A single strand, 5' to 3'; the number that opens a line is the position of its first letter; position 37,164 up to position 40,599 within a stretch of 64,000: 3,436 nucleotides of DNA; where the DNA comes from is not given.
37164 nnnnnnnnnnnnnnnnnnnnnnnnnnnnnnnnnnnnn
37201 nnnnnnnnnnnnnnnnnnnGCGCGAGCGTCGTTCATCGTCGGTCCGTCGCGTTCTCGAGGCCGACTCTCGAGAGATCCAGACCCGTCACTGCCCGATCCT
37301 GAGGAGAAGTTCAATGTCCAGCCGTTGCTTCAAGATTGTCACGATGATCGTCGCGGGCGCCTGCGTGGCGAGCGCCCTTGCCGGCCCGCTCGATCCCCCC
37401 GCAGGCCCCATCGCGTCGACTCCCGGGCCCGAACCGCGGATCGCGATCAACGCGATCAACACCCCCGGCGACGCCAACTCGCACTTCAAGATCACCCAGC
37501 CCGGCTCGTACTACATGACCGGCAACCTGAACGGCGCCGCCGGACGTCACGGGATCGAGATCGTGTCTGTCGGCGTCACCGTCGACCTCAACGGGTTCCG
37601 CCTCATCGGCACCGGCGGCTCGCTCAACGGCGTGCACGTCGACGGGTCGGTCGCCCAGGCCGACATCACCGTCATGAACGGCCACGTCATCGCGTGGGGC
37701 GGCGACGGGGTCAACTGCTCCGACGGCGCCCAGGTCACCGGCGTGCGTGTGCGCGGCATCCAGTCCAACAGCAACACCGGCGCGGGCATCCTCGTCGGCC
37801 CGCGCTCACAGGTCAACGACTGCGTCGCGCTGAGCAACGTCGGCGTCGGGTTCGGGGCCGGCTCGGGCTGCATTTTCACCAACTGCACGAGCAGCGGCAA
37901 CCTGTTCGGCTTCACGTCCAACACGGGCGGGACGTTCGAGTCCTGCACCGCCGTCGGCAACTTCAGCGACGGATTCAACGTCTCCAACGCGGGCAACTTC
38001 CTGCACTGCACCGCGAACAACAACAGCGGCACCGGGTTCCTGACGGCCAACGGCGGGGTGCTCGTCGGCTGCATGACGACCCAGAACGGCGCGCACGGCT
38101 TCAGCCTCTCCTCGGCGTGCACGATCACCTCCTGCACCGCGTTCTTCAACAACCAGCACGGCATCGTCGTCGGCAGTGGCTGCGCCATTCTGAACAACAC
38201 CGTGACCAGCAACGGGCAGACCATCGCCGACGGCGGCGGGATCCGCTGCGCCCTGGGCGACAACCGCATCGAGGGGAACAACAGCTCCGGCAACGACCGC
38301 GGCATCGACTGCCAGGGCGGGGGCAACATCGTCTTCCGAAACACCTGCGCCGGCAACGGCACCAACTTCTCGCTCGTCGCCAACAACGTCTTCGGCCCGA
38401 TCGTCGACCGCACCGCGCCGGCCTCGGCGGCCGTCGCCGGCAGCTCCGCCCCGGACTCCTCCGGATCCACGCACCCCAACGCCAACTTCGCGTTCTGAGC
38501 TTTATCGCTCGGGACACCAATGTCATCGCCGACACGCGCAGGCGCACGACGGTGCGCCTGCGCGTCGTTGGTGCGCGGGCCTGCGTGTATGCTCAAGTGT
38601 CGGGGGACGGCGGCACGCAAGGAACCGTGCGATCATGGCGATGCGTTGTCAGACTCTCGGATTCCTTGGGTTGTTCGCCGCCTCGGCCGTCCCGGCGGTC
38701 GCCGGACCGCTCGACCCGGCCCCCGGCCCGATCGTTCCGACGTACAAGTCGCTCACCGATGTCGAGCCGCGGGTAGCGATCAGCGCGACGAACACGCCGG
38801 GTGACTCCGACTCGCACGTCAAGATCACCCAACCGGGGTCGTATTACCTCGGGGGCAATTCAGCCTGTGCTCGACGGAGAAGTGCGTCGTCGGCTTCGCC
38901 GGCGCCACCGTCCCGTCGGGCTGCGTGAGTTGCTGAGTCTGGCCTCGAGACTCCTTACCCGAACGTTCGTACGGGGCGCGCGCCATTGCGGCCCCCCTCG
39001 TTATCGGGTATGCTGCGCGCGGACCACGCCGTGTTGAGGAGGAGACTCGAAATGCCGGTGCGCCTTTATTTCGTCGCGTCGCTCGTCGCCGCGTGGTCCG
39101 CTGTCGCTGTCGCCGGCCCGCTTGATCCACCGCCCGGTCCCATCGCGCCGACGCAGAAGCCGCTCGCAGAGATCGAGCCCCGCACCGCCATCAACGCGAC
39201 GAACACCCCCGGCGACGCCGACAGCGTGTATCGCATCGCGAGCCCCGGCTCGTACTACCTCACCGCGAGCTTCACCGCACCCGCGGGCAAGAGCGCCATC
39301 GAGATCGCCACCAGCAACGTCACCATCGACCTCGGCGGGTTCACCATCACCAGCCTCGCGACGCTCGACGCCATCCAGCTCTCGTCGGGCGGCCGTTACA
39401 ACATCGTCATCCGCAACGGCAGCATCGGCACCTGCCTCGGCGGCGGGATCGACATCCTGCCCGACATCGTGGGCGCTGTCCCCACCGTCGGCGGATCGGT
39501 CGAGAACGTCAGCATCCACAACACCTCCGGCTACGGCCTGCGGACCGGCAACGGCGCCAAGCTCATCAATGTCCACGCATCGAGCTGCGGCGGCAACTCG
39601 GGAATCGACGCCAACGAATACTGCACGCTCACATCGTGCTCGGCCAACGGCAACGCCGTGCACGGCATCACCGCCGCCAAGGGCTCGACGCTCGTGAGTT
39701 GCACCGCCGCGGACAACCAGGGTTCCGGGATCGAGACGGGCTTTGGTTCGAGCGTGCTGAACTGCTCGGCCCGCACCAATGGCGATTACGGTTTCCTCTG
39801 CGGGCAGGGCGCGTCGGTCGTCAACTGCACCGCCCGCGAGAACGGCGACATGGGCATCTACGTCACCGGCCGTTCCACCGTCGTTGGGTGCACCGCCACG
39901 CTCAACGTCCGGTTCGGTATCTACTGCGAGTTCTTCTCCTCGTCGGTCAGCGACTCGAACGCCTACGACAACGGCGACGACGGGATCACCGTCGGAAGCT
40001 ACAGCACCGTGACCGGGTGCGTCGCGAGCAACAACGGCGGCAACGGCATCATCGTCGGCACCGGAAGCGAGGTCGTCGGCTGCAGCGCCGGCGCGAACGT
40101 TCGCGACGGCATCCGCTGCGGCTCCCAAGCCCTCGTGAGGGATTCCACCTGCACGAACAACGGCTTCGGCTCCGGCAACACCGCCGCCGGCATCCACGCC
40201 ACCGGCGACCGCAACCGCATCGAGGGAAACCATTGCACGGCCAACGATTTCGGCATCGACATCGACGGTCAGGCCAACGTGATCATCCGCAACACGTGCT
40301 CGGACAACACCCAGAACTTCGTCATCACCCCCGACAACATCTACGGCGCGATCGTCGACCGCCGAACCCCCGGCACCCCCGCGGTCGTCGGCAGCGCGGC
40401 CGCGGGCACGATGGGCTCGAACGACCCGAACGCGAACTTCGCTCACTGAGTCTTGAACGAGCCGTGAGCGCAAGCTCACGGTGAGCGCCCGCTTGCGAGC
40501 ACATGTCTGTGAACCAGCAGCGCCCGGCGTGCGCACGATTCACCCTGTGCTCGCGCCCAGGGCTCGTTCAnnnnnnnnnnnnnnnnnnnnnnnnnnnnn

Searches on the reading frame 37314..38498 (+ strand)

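Call 7: search_protein_families(library=pfam, proteins=[window:37314-38498:+], max_evalue=0.1)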
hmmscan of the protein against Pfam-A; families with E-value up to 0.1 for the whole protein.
window:37314-38498:+ (394 aa): 0 families

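Call 8: search_protein_families(library=ncbifam, proteins=[window:37314-38498:+], max_evalue=0.1)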
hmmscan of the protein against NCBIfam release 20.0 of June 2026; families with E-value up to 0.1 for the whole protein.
window:37314-38498:+ (394 aa): 1 family
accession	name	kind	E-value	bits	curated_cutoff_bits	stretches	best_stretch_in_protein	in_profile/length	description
TIGR03804.1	para_beta_helix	repeat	1.3e-05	24.7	19.45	2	265-301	6-43/44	parallel beta-helix repeat protein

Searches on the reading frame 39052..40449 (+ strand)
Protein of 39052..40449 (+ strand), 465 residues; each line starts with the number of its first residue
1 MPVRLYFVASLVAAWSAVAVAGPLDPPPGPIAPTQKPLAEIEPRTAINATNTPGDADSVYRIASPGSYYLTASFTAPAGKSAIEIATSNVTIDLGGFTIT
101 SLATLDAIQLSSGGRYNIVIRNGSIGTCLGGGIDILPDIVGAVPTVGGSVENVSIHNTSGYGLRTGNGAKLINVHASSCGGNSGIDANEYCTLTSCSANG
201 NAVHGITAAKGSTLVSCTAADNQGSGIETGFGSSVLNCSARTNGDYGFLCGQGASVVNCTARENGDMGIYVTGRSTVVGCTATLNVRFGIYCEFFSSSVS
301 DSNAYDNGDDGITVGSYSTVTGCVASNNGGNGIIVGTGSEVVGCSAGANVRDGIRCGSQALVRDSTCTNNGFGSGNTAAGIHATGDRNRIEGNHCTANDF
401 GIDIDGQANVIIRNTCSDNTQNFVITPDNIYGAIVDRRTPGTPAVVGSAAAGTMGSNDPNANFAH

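Call 7: search_protein_families(library=pfam, proteins=[window:39052-40449:+], max_evalue=0.1)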
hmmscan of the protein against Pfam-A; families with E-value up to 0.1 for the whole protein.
window:39052-40449:+ (465 aa): 0 families

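Call 8: search_protein_families(library=ncbifam, proteins=[window:39052-40449:+], max_evalue=0.1)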
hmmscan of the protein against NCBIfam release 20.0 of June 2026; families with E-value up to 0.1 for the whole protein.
window:39052-40449:+ (465 aa): 2 families
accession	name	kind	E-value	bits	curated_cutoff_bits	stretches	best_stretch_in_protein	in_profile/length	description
TIGR03804.1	para_beta_helix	repeat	5.5e-10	38.8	19.45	2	387-420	9-43/44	parallel beta-helix repeat protein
TIGR04247.1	NosD_copper_fam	subfamily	0.003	16.2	300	1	359-415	56-113/377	nitrous oxide reductase family maturation protein NosD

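Call 55: search_protein_families(library=phrogs, proteins=[window:39052-40449:+], max_evalue=0.01)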
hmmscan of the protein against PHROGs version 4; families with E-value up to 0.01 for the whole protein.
window:39052-40449:+ (465 aa): 0 families
